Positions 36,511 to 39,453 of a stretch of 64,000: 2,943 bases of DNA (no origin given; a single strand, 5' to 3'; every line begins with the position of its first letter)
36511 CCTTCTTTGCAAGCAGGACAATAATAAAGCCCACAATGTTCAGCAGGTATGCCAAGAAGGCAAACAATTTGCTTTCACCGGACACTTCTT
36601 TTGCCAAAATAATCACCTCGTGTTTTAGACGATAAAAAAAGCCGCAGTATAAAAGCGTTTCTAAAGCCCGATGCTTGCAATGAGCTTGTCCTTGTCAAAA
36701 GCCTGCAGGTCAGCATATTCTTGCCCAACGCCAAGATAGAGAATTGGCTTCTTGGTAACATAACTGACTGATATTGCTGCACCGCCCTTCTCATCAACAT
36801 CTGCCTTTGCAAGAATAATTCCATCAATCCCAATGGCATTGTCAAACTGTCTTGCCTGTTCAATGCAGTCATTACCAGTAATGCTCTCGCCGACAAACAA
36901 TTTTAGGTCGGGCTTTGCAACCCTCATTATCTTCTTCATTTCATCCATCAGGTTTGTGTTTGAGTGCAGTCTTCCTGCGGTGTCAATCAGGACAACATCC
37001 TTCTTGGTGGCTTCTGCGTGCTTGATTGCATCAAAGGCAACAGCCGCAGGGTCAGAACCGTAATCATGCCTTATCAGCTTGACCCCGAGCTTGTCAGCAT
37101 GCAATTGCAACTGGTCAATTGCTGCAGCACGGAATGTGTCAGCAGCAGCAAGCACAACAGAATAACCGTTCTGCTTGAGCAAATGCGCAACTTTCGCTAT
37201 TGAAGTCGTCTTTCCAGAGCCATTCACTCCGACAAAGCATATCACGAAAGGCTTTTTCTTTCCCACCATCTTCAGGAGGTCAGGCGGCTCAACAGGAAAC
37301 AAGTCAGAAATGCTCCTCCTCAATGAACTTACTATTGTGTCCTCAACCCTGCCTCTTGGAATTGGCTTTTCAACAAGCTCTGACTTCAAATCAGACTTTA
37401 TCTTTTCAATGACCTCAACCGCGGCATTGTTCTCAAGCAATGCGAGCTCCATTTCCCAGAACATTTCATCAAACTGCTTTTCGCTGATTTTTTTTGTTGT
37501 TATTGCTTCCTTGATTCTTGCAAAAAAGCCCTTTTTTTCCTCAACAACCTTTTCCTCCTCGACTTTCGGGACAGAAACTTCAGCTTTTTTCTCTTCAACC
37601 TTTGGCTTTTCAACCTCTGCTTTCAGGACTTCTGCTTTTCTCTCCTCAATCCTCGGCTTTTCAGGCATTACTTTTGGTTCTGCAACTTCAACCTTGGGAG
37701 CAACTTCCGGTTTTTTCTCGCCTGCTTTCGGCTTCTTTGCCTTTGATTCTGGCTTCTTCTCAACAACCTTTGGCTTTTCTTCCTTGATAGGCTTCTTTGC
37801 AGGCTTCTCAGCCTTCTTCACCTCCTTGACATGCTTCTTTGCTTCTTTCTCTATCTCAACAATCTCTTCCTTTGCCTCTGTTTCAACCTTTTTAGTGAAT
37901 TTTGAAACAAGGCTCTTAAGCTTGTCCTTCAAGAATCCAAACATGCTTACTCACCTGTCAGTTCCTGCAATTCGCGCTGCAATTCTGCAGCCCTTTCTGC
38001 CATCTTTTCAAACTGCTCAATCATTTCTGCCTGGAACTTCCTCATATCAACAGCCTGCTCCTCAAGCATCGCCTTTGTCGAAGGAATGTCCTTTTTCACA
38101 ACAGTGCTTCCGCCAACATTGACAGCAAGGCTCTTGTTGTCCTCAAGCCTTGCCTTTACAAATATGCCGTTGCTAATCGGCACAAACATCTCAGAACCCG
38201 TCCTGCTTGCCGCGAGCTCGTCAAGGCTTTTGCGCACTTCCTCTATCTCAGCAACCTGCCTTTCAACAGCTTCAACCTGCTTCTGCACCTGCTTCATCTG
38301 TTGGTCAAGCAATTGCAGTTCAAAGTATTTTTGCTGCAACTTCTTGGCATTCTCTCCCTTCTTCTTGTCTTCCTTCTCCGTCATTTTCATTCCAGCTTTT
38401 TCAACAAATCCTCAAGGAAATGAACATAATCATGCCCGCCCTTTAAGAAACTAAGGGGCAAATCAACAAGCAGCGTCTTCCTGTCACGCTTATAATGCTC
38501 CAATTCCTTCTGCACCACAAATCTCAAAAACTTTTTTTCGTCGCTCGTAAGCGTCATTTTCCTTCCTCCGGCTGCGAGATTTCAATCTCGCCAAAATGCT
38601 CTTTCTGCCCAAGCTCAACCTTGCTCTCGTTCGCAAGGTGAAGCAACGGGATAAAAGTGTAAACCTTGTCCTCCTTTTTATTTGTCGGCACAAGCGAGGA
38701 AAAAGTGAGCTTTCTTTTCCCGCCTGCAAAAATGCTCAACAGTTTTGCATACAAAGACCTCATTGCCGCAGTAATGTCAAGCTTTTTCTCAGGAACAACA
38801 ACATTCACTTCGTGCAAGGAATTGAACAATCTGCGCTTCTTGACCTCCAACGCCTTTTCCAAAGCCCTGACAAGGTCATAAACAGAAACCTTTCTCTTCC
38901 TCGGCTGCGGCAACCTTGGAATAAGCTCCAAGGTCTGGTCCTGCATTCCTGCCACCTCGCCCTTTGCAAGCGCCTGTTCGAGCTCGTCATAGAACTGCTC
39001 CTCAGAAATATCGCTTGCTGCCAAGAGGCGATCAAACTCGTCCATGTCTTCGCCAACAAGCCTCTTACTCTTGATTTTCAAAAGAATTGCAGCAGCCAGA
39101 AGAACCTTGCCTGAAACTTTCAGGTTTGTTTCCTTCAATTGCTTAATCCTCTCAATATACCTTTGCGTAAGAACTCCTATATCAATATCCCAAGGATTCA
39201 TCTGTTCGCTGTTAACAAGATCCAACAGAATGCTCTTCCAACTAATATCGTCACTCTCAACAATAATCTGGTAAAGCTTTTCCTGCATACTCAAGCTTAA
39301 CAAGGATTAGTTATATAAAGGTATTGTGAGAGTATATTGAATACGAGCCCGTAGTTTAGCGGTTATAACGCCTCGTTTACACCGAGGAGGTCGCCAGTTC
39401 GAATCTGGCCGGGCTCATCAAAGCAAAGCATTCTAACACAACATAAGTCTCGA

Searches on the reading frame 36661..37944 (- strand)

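Call 15: search_protein_families(library=pfam, proteins=[window:36661-37944:-], max_evalue=0.01)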
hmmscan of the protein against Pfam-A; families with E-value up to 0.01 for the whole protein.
window:36661-37944:- (427 aa): 13 families
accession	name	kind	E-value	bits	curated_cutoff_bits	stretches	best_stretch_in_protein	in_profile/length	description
PF00448.28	SRP54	-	9.7e-74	247.7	22.7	1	232-425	1-194/196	SRP54-type protein, GTPase domain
PF13604.12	AAA_30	-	1.7e-08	34.9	27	1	231-329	17-103/191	AAA domain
PF02881.24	SRP54_N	-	1.9e-08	34.8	22.4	1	141-199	2-66/75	SRP54-type protein, helical bundle domain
PF13207.12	AAA_17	-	1.1e-05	26.1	27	1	238-351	1-108/136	AAA domain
PF13401.12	AAA_22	-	4.4e-05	24.3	27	1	234-342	7-110/130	AAA domain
PF25199.1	nSTAND_NTPase5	-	0.00023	21.5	34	1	229-323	38-131/145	Novel STAND NTPase 5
PF13245.12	AAA_19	-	0.0013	19.4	25.1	1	234-333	13-111/134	AAA domain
PF03205.20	MobB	-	0.0023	18.3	26.6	1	234-264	1-31/133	Molybdopterin guanine dinucleotide synthesis protein B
PF03308.22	MeaB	-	0.0035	16.8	23.1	0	233-334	34-145/273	Methylmalonyl Co-A mutase-associated GTPase MeaB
PF02223.23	Thymidylate_kin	-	0.0039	17.3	27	1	239-265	3-29/185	Thymidylate kinase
PF06414.18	Zeta_toxin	-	0.004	17.1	22.3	0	229-275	13-58/199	Zeta toxin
PF01583.26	APS_kinase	-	0.006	17.1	21.1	0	232-280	2-50/152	Adenylylsulphate kinase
PF00004.35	AAA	-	0.0076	17.1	21.2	0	235-330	1-73/131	ATPase family associated with various cellular activities (AAA)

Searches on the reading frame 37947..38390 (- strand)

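Call 15: search_protein_families(library=pfam, proteins=[window:37947-38390:-], max_evalue=0.01)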
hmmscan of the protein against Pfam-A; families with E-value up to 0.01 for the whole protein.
window:37947-38390:- (147 aa): 6 families
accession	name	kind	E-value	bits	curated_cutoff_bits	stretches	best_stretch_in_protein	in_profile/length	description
PF02996.22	Prefoldin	-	9.1e-18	64.8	23.2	1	28-145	1-118/120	Prefoldin subunit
PF01920.25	Prefoldin_2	-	0.00025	21.4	27.6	0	19-63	1-45/106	Prefoldin subunit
PF10046.14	BLOC1_2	-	0.00056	20.7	33.4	1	9-59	37-87/96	Biogenesis of lysosome-related organelles complex-1 subunit 2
PF08614.16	ATG16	-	0.0006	20.5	33.7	0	9-59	95-145/200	Autophagy protein 16 (ATG16)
PF00574.28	CLP_protease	-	0.0024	18.2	20.2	0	27-67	110-150/182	Clp protease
PF05531.17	NPV_P10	-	0.0056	17.6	29.8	1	26-62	14-50/75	Nucleopolyhedrovirus P10 protein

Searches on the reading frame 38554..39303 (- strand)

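Call 15: search_protein_families(library=pfam, proteins=[window:38554-39303:-], max_evalue=0.01)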
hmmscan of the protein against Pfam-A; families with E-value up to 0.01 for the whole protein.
window:38554-39303:- (249 aa): 2 families
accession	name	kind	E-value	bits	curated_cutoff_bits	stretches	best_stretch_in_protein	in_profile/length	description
PF02616.19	SMC_ScpA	-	2.9e-20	73.7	24.6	1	29-243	1-230/232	Segregation and condensation protein ScpA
PF05786.19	Cnd2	-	0.00018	20.8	29.8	1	214-244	734-764/764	Condensin complex subunit 2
